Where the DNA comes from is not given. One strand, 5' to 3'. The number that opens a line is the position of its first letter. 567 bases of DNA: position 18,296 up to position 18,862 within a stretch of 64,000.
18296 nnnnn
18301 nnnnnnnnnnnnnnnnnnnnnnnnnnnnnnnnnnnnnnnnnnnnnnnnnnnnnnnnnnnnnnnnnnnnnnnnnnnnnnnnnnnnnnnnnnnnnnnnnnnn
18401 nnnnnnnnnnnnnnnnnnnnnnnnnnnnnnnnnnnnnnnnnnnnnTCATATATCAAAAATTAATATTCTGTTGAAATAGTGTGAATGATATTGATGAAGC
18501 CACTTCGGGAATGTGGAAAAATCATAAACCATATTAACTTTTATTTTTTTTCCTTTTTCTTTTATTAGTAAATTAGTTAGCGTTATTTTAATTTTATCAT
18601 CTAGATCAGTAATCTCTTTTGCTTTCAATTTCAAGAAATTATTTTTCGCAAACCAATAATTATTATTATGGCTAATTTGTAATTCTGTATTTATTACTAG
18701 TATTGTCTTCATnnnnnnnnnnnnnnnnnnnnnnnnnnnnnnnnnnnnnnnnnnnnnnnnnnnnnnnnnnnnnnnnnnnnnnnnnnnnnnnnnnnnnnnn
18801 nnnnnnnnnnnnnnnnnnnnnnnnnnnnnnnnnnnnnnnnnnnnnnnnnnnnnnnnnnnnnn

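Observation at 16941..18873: Tightly translationally coupled three-gene membrane operon (54-aa TM peptide, 88-aa protein, 502-aa YeiH-like transporter), including an unannotated small ORF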

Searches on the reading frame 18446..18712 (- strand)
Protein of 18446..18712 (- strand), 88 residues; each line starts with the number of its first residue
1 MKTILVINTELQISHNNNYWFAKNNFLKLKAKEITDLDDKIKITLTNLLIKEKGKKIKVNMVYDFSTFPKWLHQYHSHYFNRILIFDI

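Call 3: search_protein_families(library=pfam, proteins=[window:18446-18712:-], max_evalue=1)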
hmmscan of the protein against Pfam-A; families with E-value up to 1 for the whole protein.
window:18446-18712:- (88 aa): 2 families
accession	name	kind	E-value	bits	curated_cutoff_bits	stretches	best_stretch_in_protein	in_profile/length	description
PF17373.7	DUF5395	-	2.9e-21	76.2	25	1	10-87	3-80/81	Family of unknown function (DUF5395)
PF19415.4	Astro_1A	-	0.067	13.3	27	1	34-86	22-77/244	Astrovirus transmembrane protein 1A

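Call 4: search_protein_families(library=ncbifam, proteins=[window:18446-18712:-], max_evalue=1)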
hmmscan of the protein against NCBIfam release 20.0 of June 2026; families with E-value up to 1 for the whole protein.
window:18446-18712:- (88 aa): 2 families
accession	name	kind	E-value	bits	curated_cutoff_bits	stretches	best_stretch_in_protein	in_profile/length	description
NF047520.1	trans_act_CidR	equivalog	0.021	14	415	1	27-81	64-119/292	cidABC operon transcriptional activator CidR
NF041780.1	hetero_SS_HdrB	equivalog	0.12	11.7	450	1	2-80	92-168/304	ferredoxin:CoB-CoM heterodisulfide reductase subunit HdrB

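Call 8: search_solved_structures(query=window:18446-18712:-, max_evalue=10)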
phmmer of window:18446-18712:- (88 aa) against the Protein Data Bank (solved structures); distinct sequences matched with E-value up to 10: 3.
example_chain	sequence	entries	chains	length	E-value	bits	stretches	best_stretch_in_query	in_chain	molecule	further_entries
5yk6_A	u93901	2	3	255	0.86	13.6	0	16-45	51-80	Maintenance of mitochondrial morphology protein 1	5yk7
6k9z_A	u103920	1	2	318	1.2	13.1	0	28-79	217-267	Galactose-1-phosphate uridylyltransferase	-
3bbd_A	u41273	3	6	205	6.2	10.9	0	5-77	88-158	Ribosome biogenesis protein NEP1-like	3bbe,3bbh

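Call 9: find_homologous_proteins(query=window:18446-18712:-)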
Query window:18446-18712:- (88 aa): 12 proteins with E <= 0.001 among 13 candidates.
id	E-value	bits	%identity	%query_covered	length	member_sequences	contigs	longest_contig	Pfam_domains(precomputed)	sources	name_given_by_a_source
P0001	4.0e-50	185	99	100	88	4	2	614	PF17373.8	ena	-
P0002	1.4e-49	184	99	100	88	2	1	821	PF17373.8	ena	-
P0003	1.3e-40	155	83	100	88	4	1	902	PF17373.8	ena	-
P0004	2.5e-33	132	72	98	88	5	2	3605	PF17373.8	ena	-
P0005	1.7e-31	126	70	98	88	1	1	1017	PF17373.8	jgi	-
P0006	2.1e-31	126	71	98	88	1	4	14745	PF17373.8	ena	-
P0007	2.2e-29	119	70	98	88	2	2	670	PF17373.8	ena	-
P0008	4.0e-29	118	64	98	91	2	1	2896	PF17373.8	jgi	-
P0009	4.0e-27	112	59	90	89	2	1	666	PF17373.8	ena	-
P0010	6.7e-26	108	57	92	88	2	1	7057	PF17373.8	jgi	-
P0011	1.3e-22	98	58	89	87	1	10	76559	PF17373.8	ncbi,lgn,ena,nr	ncbi:MAG: DUF5395 family protein [Pseudomonadota bacterium]|nr:DUF5395 family protein [Pseudomonadot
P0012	4.5e-18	83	51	86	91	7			PF17373.8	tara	tara:strand:+ start:180 stop:455 length:276 start_codon:yes stop_codon:yes gene_type:complete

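Call 10: find_encoding_contigs(protein=P0011, flank=6000, max_places=4)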
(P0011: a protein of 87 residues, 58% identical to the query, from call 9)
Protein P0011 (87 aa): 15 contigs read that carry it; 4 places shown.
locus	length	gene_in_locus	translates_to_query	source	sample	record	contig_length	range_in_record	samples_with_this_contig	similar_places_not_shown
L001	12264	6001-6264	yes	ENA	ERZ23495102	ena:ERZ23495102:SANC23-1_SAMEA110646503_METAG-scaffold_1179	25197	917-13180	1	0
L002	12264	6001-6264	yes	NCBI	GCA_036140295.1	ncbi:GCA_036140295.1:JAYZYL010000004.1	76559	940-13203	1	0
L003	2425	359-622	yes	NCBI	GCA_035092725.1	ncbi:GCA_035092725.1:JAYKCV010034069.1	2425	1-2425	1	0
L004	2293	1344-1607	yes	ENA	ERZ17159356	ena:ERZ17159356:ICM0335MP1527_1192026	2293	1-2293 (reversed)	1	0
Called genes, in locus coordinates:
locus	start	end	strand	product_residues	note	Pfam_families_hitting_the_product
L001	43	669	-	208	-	PF02525:Flavodoxin_2, PF03358:FMN_red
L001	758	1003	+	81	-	-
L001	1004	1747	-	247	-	PF00970:FAD_binding_6 (faint), PF00175:NAD_binding_1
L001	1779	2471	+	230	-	PF03099:BPL_LplA_LipB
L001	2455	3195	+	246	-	PF03309:Pan_kinase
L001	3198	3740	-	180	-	PF00255:GSHPx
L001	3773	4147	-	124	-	PF09996:DUF2237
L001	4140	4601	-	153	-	PF03449:GreA_GreB_N, PF01272:GreA_GreB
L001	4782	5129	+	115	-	-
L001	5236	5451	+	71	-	-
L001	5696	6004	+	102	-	-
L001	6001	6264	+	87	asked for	PF17373:DUF5395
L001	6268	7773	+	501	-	PF03601:Cons_hypoth698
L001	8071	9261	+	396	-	PF00009:GTP_EFTU, PF03144:GTP_EFTU_D2, PF03143:GTP_EFTU_D3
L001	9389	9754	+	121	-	PF00584:SecE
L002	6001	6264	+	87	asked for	PF17373:DUF5395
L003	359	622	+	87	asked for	PF17373:DUF5395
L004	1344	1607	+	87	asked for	PF17373:DUF5395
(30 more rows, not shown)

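Call 11: find_encoding_contigs(protein=P0006, flank=6000, max_places=3)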
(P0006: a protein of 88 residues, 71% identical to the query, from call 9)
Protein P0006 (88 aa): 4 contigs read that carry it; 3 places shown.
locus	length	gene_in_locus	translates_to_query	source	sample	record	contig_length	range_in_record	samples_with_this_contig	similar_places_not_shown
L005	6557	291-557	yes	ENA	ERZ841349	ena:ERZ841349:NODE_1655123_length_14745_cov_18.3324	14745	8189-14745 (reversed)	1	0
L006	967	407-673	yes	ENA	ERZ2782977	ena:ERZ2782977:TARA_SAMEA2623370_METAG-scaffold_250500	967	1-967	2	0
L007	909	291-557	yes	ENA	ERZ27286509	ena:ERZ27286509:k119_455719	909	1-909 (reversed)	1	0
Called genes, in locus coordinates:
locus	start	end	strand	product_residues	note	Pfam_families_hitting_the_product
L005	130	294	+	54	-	-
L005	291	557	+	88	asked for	PF17373:DUF5395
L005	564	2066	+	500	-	PF03601:Cons_hypoth698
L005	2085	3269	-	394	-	PF07690:MFS_1, PF00083:Sugar_tr, PF07690:MFS_1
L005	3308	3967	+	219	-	PF00702:Hydrolase, PF13419:HAD_2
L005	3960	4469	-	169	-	PF00856:SET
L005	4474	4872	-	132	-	-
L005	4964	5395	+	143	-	PF05099:TerB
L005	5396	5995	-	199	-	PF07021:MetW, PF13489:Methyltransf_23 (faint), PF13847:Methyltransf_31, PF08241:Methyltransf_11 (faint)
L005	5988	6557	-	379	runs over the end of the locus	PF00561:Abhydrolase_1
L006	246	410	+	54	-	-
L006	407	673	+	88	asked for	PF17373:DUF5395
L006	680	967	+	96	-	?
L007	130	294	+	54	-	-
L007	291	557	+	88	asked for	PF17373:DUF5395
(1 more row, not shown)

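Call 26: find_related_loci(query=A1, collection=genome_contigs, flank=10000)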
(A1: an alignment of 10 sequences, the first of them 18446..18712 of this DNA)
Query A1 (88 aa) in genome_contigs; peptide patterns used: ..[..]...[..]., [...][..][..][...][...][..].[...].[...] (x = any residue, [..] = any of these).
73 stretches matched a pattern; 13 encode a relative of the query (tblastn E <= 1e-3); 13 distinct loci.
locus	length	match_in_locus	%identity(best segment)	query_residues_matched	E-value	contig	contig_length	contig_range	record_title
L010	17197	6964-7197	58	10-87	4e-28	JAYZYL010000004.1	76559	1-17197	MAG: Pseudomonadota bacterium isolate XB_MAG61 DB_MAG61_0004, whole genome shotgun sequence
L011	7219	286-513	51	10-85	3e-23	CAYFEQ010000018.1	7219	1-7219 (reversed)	MAG TPA_asm: uncultured Ectothiorhodospiraceae bacterium isolate ERP001736_co1_220 genome assembly, contig: NODE_7196_le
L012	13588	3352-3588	46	10-88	1e-21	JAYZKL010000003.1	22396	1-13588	MAG: Pseudomonadota bacterium isolate XB_MAG282 DB_MAG282_0003, whole genome shotgun sequence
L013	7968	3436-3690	36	4-88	1e-18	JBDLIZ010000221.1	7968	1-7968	MAG: Pseudomonadota bacterium isolate MAG064 MAG064_221, whole genome shotgun sequence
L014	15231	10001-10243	40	8-88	1e-17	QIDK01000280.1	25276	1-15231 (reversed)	MAG: Gammaproteobacteria bacterium isolate SZUA-229 Ga0063294_10000499, whole genome shotgun sequence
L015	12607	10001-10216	40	10-81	9e-15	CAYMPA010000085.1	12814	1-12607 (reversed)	MAG TPA_asm: uncultured Enterobacteriaceae bacterium isolate binchicken_co275_158 genome assembly, contig: NODE_7256_len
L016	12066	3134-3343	31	13-82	8e-14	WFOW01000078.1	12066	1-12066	MAG: Gammaproteobacteria bacterium isolate S012_21 k151_160796, whole genome shotgun sequence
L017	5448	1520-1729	31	13-82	9e-14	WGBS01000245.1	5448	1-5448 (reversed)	MAG: Gammaproteobacteria bacterium isolate S144_34 k151_435953, whole genome shotgun sequence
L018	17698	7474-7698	32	8-82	2e-13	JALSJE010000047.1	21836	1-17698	MAG: Gammaproteobacteria bacterium isolate 354-166_metabat2_scaf2bin.072 354-166_scaffold_2290_c1, whole genome shotgun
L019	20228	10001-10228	30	10-85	6e-11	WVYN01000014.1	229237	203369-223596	MAG: Gammaproteobacteria bacterium isolate CS3-C001 C_merged_R1_(paired)_contig_43811, whole genome shotgun sequence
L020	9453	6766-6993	30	10-85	6e-11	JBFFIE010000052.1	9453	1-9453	MAG: Gammaproteobacteria bacterium isolate Mix_mud16.2022.02.52 k141_902101_length_9453_cov_9.6200, whole genome shotgun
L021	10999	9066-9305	29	5-84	4e-10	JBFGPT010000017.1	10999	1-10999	MAG: Gammaproteobacteria bacterium isolate Mix_sand04.2021.02.G.14 k141_744103_length_10999_cov_8.0000, whole genome sho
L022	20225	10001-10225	25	11-85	3e-7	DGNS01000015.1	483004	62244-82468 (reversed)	MAG TPA_asm: Thiotrichaceae bacterium UBA4486 UBA4486_contig_51, whole genome shotgun sequence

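Call 49: search_protein_representatives(alignment_id=A4)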
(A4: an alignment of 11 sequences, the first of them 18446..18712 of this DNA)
Query: 11 sequences, 88 profile positions. Proteins with E-value up to 0.001 (for the whole library): 110; up to 1e-10: 35; up to 1e-30: 1. The best 110 are listed.
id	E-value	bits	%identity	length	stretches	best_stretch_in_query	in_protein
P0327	2.6e-36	140.5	-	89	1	2-87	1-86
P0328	1.3e-17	80.5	-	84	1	7-86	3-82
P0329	6.0e-17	78.4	-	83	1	8-86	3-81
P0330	9.6e-17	77.7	-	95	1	6-86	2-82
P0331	1.0e-16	77.6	-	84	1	9-86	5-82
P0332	2.9e-16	76.2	-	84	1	8-87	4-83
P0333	1.4e-14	70.7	-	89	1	9-86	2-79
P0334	2.2e-14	70.2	-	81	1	9-87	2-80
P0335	2.9e-14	69.8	-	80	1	11-87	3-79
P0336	4.0e-14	69.3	-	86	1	6-86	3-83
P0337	4.9e-14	69.0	-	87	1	9-86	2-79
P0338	9.9e-14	68.0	-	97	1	9-86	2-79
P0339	1.1e-13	67.8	-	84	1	7-85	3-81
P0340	1.9e-13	67.2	-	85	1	9-84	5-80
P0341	6.5e-13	65.4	-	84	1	9-85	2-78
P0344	2.1e-12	63.8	-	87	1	4-87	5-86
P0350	1.1e-11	61.6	-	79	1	14-87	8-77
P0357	5.5e-11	59.3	-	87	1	9-85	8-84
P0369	8.3e-10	55.5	-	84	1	7-86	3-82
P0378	2.6e-09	53.9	-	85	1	8-88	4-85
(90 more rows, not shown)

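Call 60: predict_structure(alignment_id=A5)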
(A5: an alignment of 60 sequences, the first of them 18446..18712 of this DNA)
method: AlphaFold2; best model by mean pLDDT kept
length: 88 residues; sequences in the alignment: 60
mean_pLDDT: 86.8   pTM: 0.74
mean pLDDT of the five models: 86.8, 86.6, 85.0, 84.3, 83.0
residues with pLDDT >= 90: 49; 70-90: 33; 50-70: 6; < 50: 0
segments of 3 or more residues with pLDDT < 50: none
pLDDT, mean of each block of 10 residues (from residue 1): 79 93 95 95 91 86 83 70 90
secondary structure, 60 per line:
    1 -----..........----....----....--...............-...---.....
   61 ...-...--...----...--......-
elements in order: E6-15 E20-23 E28-31 H34-48 E56-63 E82-87

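Call 64: find_related_loci(query=A6, collection=metagenome_contigs, flank=10000)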
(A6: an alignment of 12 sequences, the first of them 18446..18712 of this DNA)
Query A6 (88 aa) in metagenome_contigs; peptide patterns used: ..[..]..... (x = any residue, [..] = any of these).
232 stretches matched a pattern; 97 encode a relative of the query (tblastn E <= 1e-3); the best 80 are kept; 80 distinct loci.
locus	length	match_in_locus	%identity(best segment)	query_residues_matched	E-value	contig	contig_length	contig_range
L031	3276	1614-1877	84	1-88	1e-45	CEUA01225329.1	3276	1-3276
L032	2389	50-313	83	1-88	4e-45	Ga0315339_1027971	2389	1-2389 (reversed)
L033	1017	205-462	70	1-86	1e-37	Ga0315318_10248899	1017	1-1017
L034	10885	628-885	67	1-86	6e-34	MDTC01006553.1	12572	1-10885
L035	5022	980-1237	64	1-86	1e-33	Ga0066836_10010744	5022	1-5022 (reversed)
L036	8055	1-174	97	31-88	4e-33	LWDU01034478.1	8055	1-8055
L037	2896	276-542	64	1-86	6e-31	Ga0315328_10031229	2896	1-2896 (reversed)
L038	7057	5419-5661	57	7-87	4e-30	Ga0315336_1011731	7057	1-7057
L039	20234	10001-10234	58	10-87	1e-29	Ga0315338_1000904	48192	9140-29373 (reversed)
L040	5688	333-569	52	10-88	2e-23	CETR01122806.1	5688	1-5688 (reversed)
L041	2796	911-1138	51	10-85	6e-23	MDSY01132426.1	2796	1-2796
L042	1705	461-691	56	10-86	6e-22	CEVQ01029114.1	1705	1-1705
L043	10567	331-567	46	10-88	4e-21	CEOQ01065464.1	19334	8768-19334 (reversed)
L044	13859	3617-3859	37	2-82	8e-18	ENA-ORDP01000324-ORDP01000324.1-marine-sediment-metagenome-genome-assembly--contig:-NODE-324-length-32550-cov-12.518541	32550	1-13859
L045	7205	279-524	39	3-84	2e-17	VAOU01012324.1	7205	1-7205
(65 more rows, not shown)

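Call 71: list_cluster_members(proteins=[P0328, P0330, P0333, P0336, P0340, P0344, P0350, P0357, P0369, P0378])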
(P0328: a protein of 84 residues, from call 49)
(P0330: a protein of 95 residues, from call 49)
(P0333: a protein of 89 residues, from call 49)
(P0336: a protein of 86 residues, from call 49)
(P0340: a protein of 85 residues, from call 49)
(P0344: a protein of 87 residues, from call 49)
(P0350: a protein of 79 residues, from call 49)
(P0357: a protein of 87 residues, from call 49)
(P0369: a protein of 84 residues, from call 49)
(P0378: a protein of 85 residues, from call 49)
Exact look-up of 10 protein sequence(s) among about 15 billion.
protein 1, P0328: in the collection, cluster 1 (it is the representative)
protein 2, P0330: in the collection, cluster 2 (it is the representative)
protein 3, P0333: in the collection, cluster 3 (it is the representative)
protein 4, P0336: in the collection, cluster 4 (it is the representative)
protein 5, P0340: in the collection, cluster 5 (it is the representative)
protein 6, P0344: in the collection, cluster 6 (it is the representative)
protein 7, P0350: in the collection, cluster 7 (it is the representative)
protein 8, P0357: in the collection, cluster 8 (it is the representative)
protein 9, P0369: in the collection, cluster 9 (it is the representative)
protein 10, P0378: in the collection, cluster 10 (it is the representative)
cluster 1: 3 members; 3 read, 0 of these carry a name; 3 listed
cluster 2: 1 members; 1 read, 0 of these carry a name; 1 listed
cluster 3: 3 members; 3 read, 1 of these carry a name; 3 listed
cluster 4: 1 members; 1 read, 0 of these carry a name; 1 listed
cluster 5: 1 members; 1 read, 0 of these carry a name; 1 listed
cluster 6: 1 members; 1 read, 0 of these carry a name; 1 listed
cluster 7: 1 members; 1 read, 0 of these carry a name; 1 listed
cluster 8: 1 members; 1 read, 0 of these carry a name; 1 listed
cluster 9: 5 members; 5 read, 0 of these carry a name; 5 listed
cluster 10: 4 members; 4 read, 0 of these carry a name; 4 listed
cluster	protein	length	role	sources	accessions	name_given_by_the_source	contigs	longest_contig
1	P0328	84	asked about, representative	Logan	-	-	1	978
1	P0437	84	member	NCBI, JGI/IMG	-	-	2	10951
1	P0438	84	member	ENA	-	-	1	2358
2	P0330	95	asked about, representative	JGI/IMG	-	-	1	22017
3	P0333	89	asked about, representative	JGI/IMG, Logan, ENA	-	-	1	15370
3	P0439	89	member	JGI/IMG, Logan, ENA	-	hypothetical protein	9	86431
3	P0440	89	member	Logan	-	-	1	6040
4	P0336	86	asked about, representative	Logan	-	-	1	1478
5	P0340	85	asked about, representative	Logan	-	-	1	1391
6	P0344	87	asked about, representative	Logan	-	-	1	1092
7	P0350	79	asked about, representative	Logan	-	-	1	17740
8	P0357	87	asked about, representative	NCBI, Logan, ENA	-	-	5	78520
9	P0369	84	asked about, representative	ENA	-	-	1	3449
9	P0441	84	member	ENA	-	-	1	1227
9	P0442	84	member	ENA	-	-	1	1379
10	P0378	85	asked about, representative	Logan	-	-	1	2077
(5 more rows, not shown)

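Call 72: find_encoding_contigs(protein=P0357, flank=7000, max_places=1)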
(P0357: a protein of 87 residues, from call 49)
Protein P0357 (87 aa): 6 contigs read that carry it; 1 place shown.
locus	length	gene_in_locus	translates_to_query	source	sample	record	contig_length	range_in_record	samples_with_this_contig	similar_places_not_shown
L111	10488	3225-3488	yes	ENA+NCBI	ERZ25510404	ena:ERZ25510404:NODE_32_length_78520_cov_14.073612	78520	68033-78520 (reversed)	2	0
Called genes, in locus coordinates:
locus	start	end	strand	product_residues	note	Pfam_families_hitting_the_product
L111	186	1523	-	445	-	PF00483:NTP_transferase, PF12804:NTP_transf_3, PF01066:CDP-OH_P_transf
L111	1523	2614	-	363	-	PF01658:Inos-1-P_synth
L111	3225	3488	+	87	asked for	PF17373:DUF5395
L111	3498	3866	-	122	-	-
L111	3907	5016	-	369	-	PF07454:SpoIIP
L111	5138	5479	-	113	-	PF04020:Phage_holin_4_2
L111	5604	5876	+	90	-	PF01649:Ribosomal_S20p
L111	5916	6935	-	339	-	PF06144:DNA_pol3_delta, PF21694:DNA_pol3_delta_C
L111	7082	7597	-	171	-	PF03205:MobB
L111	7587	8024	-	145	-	PF03473:MOSC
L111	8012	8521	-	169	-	PF01967:MoaC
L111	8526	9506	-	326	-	PF04055:Radical_SAM, PF13353:Fer4_12 (weak), PF06463:Mob_synth_C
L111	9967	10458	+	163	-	PF01969:Ni_insertion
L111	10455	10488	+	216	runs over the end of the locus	PF04199:Cyclase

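Call 74: find_encoding_contigs(protein=P0439, flank=7000, max_places=2)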
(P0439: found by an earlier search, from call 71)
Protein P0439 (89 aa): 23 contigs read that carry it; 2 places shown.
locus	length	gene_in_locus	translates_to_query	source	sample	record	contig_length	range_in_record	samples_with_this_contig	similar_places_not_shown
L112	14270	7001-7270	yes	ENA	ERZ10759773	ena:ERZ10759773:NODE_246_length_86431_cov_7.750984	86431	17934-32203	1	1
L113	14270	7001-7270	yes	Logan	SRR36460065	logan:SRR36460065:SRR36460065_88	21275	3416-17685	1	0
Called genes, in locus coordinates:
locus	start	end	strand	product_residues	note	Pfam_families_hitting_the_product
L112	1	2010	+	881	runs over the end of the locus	PF01368:DHH (weak), PF02272:DHHA1 (weak), PF00571:CBS, PF01743:PolyA_pol, PF12627:PolyA_pol_RNAbd, PF13735:tRNA_NucTran2_2 (weak)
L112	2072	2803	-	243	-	-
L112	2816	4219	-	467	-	PF00072:Response_reg, PF00158:Sigma54_activat, PF14532:Sigma54_activ_2, PF07724:AAA_2 (weak), PF07726:AAA_3 (weak), PF07728:AAA_5, PF25601:AAA_lid_14, PF02954:HTH_8 (weak)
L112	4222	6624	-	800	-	PF11845:Tll0287-like, PF00512:HisKA, PF02518:HATPase_c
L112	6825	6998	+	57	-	-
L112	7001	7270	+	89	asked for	PF17373:DUF5395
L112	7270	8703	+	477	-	PF03601:Cons_hypoth698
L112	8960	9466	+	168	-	PF04677:CwfJ_C_1, PF11969:DcpS_C (weak), PF01230:HIT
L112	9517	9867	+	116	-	PF06305:LapA_dom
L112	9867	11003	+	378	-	PF24575:TPR_Slam (faint), PF12569:NatA_aux_su (faint), PF13174:TPR_6 (faint), PF13181:TPR_8 (faint), PF13428:TPR_14 (faint), PF23914:TPR_CcmH_CycH (faint), PF04049:ANAPC8 (weak), PF18073:Zn_ribbon_LapB (weak), +9 more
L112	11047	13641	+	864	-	PF01624:MutS_I, PF05188:MutS_II, PF05192:MutS_III, PF05190:MutS_IV, PF00488:MutS_V, PF27441:MutS_C (weak)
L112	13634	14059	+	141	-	-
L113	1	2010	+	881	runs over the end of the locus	PF01368:DHH (weak), PF02272:DHHA1 (weak), PF00571:CBS, PF01743:PolyA_pol, PF12627:PolyA_pol_RNAbd, PF13735:tRNA_NucTran2_2 (weak)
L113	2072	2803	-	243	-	-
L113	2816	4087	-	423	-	PF00072:Response_reg, PF00158:Sigma54_activat, PF14532:Sigma54_activ_2, PF07724:AAA_2 (weak), PF07726:AAA_3 (weak), PF07728:AAA_5, PF25601:AAA_lid_14, PF02954:HTH_8 (weak)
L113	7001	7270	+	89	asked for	PF17373:DUF5395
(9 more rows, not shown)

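Call 80: search_protein_families(library=ncbifam, proteins=[L112:7270-8703:+], max_evalue=0.01)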
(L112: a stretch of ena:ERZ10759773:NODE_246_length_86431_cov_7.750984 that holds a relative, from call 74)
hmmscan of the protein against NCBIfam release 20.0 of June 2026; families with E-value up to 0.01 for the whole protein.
L112:7270-8703:+ (477 aa): 1 family
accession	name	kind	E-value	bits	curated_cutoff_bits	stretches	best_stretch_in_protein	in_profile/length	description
TIGR00698.1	TIGR00698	subfamily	0.002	17.4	232.6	1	134-319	33-216/335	YeiH family putative sulfate export transporter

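Call 86: search_protein_families(library=padloc, proteins=[window:18446-18712:-], max_evalue=0.1)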
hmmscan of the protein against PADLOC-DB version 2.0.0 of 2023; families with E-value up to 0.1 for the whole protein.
window:18446-18712:- (88 aa): 0 families
